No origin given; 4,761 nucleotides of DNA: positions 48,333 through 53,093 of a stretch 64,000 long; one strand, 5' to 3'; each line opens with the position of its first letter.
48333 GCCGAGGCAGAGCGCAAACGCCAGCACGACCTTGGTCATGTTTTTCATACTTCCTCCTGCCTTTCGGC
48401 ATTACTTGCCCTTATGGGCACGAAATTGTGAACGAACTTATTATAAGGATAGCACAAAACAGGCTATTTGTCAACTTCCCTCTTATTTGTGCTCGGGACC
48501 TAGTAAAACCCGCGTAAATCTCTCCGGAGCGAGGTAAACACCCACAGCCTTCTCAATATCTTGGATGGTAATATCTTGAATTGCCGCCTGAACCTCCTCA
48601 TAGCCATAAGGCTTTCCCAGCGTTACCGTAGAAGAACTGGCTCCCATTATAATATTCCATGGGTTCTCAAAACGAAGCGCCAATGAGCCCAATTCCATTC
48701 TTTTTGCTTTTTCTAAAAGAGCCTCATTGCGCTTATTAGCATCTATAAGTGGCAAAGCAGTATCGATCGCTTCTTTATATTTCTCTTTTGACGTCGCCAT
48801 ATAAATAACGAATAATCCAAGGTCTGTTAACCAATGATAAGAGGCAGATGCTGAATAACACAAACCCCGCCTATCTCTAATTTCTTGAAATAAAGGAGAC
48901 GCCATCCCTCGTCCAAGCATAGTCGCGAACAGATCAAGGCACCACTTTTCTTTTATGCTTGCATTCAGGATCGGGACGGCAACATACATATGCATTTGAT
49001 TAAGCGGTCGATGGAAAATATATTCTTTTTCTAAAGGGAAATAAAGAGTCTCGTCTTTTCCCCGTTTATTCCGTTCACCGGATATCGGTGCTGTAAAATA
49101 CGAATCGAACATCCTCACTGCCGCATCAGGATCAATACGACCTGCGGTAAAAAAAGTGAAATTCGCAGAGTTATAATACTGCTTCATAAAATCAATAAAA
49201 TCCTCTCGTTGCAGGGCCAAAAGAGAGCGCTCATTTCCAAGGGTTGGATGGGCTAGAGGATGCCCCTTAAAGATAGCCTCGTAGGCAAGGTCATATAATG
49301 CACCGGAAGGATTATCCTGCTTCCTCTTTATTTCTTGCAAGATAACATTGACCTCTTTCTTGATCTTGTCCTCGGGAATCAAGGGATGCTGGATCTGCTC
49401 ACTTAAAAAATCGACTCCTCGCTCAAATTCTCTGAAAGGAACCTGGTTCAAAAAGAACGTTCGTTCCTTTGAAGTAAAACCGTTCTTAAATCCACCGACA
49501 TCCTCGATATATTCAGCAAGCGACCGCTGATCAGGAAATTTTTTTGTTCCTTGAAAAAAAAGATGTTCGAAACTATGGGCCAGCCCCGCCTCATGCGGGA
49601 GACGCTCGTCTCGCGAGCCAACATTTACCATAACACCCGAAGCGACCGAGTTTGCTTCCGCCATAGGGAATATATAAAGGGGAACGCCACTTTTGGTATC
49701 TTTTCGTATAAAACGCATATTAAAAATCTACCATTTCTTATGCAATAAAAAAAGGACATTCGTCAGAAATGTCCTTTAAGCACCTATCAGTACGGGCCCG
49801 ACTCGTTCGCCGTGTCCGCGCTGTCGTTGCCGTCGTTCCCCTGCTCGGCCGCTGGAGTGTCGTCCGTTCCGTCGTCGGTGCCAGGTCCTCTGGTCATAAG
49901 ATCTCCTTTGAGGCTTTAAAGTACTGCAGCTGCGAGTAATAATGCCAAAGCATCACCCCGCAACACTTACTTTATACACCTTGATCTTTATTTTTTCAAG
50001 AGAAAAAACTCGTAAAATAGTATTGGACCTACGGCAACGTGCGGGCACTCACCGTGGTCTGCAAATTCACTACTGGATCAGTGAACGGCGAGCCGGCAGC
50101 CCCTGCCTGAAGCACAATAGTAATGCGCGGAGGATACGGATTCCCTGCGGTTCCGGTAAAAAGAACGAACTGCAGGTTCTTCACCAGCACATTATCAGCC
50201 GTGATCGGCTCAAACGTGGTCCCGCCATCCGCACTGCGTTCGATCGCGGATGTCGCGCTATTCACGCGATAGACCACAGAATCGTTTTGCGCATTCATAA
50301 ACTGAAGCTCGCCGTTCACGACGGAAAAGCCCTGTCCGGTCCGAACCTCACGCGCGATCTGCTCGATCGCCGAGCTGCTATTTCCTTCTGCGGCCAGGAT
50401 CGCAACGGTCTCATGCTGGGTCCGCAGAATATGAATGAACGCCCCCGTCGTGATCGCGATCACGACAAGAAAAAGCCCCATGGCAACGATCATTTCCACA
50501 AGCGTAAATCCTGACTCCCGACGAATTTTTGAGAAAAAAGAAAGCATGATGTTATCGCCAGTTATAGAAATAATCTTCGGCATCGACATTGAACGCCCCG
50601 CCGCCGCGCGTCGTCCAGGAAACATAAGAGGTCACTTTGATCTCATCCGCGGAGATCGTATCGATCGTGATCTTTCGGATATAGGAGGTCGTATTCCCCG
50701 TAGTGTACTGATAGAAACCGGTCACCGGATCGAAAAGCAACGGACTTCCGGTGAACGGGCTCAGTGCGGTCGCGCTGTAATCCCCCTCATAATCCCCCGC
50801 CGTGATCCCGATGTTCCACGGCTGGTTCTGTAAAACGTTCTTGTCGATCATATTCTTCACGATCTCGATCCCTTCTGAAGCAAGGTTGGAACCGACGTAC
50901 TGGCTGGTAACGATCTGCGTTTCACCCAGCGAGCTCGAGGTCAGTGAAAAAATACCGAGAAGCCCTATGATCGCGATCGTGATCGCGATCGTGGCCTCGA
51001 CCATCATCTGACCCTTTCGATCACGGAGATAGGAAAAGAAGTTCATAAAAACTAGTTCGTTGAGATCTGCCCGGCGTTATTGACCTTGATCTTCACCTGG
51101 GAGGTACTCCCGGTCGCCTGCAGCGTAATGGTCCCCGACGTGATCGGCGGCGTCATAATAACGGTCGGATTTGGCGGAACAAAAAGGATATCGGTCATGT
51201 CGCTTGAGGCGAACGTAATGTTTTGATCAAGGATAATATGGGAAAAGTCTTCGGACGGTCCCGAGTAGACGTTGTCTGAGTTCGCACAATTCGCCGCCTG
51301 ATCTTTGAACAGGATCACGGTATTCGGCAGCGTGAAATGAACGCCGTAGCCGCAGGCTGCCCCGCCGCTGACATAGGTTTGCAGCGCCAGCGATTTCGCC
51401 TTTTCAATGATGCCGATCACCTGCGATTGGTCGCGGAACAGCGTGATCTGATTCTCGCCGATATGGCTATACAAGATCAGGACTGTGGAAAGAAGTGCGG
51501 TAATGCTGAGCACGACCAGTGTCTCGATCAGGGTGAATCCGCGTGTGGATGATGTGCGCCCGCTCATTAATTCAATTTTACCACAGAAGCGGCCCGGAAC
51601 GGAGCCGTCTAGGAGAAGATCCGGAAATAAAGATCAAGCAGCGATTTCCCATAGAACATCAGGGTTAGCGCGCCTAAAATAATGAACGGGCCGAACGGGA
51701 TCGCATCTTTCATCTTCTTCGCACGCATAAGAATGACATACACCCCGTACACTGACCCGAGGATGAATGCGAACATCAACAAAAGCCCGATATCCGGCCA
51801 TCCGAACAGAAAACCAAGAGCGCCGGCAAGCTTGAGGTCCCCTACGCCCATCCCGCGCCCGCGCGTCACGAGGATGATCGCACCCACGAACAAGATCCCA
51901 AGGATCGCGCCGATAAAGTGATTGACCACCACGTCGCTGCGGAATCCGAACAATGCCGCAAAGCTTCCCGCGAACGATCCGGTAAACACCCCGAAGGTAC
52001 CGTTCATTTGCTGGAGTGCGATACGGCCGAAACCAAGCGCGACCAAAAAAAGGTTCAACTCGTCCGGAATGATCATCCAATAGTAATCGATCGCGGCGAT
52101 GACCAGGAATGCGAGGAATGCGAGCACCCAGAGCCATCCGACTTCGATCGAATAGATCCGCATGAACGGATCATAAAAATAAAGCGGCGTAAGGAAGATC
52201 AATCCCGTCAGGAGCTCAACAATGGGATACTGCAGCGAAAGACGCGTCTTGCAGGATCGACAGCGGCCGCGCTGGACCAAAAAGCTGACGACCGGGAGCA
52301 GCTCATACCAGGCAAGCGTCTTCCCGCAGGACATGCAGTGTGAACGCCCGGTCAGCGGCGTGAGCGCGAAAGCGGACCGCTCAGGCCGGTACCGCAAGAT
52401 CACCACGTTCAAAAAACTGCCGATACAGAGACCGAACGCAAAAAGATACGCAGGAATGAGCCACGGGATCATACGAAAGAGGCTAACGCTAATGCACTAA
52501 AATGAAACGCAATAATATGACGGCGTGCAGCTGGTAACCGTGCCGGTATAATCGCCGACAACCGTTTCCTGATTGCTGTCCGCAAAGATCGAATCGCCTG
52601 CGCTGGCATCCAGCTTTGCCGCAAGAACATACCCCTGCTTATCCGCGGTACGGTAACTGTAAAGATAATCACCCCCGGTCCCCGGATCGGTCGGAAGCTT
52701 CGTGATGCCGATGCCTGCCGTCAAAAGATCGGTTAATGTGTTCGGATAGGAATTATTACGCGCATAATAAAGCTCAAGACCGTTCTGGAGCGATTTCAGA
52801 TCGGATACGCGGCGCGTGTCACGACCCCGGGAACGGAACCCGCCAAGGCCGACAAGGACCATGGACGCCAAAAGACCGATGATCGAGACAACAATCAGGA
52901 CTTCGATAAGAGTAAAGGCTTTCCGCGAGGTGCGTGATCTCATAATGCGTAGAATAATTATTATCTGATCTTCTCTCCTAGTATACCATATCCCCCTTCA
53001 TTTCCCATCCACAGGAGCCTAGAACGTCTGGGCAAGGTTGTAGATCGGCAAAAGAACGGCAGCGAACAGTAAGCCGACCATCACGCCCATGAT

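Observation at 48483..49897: Unannotated 36-aa acidic Gly/Asp/Thr-rich peptide gene with consensus ribosome-binding site and private terminator next to an M16 peptidase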

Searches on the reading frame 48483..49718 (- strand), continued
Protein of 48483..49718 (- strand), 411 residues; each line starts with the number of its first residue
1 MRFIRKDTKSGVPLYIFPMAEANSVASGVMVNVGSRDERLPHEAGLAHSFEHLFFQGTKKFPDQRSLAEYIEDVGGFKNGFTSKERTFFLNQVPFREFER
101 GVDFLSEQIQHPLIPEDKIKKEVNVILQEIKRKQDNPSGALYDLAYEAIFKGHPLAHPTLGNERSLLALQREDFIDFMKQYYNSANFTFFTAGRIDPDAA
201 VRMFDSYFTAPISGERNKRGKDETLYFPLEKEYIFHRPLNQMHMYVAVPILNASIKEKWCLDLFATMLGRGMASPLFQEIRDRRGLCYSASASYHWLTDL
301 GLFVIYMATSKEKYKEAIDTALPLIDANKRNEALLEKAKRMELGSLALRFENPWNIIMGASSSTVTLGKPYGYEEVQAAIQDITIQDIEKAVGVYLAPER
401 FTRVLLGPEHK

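Call 42: find_encoding_contigs(protein=P0015, flank=2500, max_places=2)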
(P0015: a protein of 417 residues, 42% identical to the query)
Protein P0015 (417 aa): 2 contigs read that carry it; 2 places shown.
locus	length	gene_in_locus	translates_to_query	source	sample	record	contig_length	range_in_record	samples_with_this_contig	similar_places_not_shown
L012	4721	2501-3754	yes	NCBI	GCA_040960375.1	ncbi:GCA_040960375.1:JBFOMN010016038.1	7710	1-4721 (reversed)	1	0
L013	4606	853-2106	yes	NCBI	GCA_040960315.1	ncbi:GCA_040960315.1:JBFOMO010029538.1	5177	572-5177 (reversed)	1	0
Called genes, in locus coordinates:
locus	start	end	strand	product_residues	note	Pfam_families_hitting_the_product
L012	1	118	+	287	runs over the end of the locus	PF01149:Fapy_DNA_glyco, PF06831:H2TH, PF06827:zf-FPG_IleRS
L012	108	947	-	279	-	PF01261:AP_endonuc_2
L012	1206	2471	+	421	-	PF00675:Peptidase_M16, PF05193:Peptidase_M16_C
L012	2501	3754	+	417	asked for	PF00675:Peptidase_M16, PF05193:Peptidase_M16_C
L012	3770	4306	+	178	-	PF04073:tRNA_edit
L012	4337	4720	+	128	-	?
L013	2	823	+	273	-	?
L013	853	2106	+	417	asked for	PF00675:Peptidase_M16, PF05193:Peptidase_M16_C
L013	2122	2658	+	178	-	PF04073:tRNA_edit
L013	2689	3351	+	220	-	-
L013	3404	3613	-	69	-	-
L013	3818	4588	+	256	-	PF00665:rve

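Call 51: find_encoding_contigs(protein=P0008, flank=2500, max_places=2)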
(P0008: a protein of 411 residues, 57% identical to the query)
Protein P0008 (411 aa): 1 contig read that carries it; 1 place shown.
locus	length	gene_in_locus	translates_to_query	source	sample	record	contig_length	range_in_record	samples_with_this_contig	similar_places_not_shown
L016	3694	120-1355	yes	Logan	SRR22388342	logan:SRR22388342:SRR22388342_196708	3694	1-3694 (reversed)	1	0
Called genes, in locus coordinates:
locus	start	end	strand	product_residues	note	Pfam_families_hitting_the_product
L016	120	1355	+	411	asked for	PF00675:Peptidase_M16, PF05193:Peptidase_M16_C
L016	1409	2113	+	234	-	PF01628:HrcA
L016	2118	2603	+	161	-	PF01025:GrpE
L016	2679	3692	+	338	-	?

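Call 65: search_solved_structures(query=window:48483-49718:-, max_evalue=1e-10)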
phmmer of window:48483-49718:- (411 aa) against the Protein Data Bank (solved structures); distinct sequences matched with E-value up to 1e-10: 63 (the best 60 are shown).
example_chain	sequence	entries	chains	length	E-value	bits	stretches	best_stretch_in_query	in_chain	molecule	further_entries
3hdi_A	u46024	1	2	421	7.2e-43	150.5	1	10-397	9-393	Processing protease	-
3eoq_A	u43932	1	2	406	1.4e-27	100.1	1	8-389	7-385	Putative zinc protease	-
7v4y_A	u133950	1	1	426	2.7e-26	95.9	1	8-389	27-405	Putative zinc protease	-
1hr6_B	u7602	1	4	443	2.2e-24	89.6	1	21-394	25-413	MITOCHONDRIAL PROCESSING PEPTIDASE BETA SUBUNIT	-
1hr7_B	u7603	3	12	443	5.7e-24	88.2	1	21-394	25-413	MITOCHONDRIAL PROCESSING PEPTIDASE BETA SUBUNIT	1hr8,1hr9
8ab6_A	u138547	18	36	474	4.6e-23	85.2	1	24-210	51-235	YALI0A14806p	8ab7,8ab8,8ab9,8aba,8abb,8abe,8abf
8bep_B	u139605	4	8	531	2.6e-22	82.8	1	22-210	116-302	Probable mitochondrial-processing peptidase subunit beta, mitochondrial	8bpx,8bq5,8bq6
8q1b_A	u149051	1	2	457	1.2e-21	80.5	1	18-390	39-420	Probable mitochondrial-processing peptidase subunit beta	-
9f5x_1M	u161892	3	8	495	2.9e-21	79.3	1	17-211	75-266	MPP-Beta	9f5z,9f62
8zno_B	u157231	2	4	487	4.8e-21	78.6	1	22-210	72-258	Mitochondrial-processing peptidase subunit beta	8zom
9g9t_D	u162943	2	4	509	2.5e-20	76.3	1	25-217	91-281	Putative peptidase M16 family protein | Putative peptidase M16 family potein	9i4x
7o37_A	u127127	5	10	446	5.3e-20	75.2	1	26-200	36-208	Cytochrome b-c1 complex subunit 1, mitochondrial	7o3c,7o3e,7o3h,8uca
8iao_AA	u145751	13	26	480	6.3e-20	74.9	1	26-200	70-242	Cytochrome b-c1 complex subunit 1, mitochondrial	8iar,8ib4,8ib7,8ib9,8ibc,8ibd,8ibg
8zo8_QB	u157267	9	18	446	6.6e-20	74.9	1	26-209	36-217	Cytochrome b-c1 complex subunit 1, mitochondrial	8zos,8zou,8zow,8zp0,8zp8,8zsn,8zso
5gup_u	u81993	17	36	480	7.7e-20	74.6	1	26-209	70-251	Cytochrome b-c1 complex subunit 1, mitochondrial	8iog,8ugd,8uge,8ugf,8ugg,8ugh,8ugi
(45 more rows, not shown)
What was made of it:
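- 48483..49718 (-): Stand-alone M16B (insulinase/pitrilysin family) zinc peptidase, 411 aa. The closest solved structure is 3HDI (B. halodurans BH2405), E = 7e-43 (call 65).
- Closest known: BH2405 / YmxG-type homodimeric M16B. Same: It is the closest solved relative of the neighbouring peptidase (E = 7e-43, call 65).
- The nearest structure is the homodimeric BH2405 (call 65).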

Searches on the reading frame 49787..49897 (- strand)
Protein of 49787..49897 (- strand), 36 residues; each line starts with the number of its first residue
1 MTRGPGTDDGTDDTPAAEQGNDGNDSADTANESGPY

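Call 10: find_encoding_contigs(protein=window:49787-49897:-, flank=6000)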
Protein window:49787-49897:- (36 aa): no gene with exactly this product is on record in the collection.
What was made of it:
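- Checked: Unannotated: the exact peptide is not on record as a called gene (call 10).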

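Call 38: search_protein_families(library=pfam, proteins=[window:49790-49897:-], max_evalue=10)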
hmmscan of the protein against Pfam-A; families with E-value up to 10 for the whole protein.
seq(36 aa): 0 families

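Call 39: search_protein_families(library=ncbifam, proteins=[window:49790-49897:-], max_evalue=1)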
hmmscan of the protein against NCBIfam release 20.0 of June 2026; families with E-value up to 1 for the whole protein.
seq(36 aa): 0 families

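Call 66: search_protein_representatives(alignment_id=A6)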
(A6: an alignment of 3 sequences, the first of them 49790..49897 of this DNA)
Query: 3 sequences, 32 profile positions. Proteins with E-value up to 0.001 (for the whole library): 1; up to 1e-10: 1; up to 1e-30: 0. The best 1 are listed.
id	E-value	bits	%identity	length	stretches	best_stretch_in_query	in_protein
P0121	1.2e-14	70.3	-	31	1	2-32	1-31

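Call 77: predict_structure(protein=window:49790-49897:-)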
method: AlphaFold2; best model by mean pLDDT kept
length: 36 residues; sequences in the alignment: 1
mean_pLDDT: 57.5   pTM: 0.13
mean pLDDT of the five models: 57.5, 55.6, 53.8, 51.8, 48.6
residues with pLDDT >= 90: 0; 70-90: 0; 50-70: 33; < 50: 3
segments of 3 or more residues with pLDDT < 50: none
pLDDT, mean of each block of 10 residues (from residue 1): 56 59 58 57
secondary structure: DSSP gave nothing for this model
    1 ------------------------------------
elements in order:
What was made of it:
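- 49787..49897 (-): 36-codon gene for an acidic, disordered microprotein (net charge -8, pI about 4). AF2 gives pLDDT 57 with no secondary structure (call 77).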

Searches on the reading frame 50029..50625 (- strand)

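Call 8: search_protein_families(library=pfam, proteins=[window:50029-50625:-], max_evalue=0.01)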
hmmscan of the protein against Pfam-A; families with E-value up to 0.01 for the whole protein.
window:50029-50625:- (198 aa): 1 family
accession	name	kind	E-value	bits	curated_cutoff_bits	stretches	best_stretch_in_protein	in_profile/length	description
PF07963.17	N_methyl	-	3.2e-07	30.1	21.2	1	35-59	2-26/27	Prokaryotic N-terminal methylation motif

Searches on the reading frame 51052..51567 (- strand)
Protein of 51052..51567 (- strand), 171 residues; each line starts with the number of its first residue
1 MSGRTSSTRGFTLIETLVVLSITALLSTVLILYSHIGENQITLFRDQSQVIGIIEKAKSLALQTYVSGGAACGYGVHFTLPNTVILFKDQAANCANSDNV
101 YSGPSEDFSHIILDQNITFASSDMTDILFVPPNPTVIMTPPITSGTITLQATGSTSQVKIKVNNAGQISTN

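Call 8: search_protein_families(library=pfam, proteins=[window:51052-51567:-], max_evalue=0.01)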
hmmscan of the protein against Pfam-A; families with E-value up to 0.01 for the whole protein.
window:51052-51567:- (171 aa): 1 family
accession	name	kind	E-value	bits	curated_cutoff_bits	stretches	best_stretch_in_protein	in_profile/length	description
PF07963.17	N_methyl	-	3.8e-06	26.7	21.2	1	8-30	4-26/27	Prokaryotic N-terminal methylation motif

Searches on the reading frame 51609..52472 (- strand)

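Call 8: search_protein_families(library=pfam, proteins=[window:51609-52472:-], max_evalue=0.01)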
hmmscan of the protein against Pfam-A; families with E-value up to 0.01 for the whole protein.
window:51609-52472:- (287 aa): 2 families
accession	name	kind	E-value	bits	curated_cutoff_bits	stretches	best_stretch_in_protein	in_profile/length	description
PF06750.18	A24_N_bact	-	7.4e-29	100.1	23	1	13-95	2-79/84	Bacterial Peptidase A24 N-terminal domain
PF01478.23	Peptidase_A24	-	5.3e-10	40.1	26.5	1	118-244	3-104/104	Type IV leader peptidase family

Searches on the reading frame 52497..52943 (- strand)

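Call 82: search_protein_families(library=pfam, proteins=[window:52497-52943:-], max_evalue=0.001)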
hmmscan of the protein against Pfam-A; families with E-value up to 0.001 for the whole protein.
window:52497-52943:- (148 aa): 1 family
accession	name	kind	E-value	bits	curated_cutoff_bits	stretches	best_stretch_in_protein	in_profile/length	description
PF07963.17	N_methyl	-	2.8e-07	30.3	21.2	1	6-30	3-27/27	Prokaryotic N-terminal methylation motif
